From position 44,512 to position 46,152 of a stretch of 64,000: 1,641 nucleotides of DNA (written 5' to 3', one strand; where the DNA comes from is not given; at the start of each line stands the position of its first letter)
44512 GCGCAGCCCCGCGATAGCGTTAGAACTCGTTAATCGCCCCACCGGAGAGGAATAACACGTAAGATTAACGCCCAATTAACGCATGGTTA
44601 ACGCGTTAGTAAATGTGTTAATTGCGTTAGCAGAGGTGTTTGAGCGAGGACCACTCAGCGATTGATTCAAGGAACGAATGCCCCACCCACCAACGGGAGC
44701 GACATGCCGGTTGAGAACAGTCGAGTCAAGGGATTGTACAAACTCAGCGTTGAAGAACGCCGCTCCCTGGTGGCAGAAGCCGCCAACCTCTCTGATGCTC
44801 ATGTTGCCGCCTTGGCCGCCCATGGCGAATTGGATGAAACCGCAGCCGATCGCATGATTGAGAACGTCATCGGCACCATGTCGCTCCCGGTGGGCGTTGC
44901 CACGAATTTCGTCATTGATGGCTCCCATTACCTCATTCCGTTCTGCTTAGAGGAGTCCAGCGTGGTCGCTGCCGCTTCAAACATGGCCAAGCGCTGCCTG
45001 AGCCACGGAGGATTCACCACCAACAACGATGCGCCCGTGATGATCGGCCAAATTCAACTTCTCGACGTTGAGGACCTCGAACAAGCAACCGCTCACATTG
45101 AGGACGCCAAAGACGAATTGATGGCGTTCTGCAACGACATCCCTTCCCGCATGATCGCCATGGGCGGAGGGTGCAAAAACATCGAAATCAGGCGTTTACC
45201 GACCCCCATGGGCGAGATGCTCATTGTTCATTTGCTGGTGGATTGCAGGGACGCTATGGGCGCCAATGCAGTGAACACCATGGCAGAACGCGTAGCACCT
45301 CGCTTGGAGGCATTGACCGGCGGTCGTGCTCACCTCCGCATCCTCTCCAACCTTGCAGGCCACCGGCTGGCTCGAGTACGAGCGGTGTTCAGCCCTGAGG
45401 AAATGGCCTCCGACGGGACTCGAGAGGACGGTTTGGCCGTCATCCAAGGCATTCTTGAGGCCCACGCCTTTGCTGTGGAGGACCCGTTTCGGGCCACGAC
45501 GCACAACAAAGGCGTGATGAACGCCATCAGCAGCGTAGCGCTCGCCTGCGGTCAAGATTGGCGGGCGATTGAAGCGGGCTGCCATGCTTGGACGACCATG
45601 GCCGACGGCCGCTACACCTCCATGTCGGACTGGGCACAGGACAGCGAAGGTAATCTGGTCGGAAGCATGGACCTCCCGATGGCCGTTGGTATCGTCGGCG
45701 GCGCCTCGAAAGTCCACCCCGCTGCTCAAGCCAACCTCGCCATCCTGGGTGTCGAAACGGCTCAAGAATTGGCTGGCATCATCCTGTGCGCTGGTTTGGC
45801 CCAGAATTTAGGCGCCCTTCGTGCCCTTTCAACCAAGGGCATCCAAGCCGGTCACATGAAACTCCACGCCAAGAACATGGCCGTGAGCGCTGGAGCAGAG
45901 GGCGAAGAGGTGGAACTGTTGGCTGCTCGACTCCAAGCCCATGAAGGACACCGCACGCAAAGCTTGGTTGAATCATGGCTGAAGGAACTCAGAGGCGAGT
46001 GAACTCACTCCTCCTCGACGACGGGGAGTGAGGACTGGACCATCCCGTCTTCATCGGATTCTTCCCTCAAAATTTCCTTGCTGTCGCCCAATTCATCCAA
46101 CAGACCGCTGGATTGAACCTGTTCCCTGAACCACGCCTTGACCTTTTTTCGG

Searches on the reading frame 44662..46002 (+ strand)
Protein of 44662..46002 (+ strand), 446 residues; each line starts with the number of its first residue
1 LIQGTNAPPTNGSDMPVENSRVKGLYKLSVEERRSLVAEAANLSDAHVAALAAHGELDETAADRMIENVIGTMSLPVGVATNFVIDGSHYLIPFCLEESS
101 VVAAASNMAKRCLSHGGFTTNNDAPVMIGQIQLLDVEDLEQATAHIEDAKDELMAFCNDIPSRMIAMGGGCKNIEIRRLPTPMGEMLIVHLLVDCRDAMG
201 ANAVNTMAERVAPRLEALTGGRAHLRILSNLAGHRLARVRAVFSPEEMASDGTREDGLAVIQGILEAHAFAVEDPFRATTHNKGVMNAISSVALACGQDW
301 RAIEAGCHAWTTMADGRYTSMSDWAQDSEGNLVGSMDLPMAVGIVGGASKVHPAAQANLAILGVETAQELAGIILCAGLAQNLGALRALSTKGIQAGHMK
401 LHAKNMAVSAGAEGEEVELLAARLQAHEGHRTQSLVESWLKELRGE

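Call 105: search_protein_families(library=pfam, proteins=[window:44662-46002:+], max_evalue=0.00001)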
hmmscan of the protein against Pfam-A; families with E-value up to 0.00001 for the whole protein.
window:44662-46002:+ (446 aa): 1 family
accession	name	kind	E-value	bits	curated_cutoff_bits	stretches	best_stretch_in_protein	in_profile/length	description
PF00368.23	HMG-CoA_red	-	5.1e-103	345.4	27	1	29-403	1-368/368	Hydroxymethylglutaryl-coenzyme A reductase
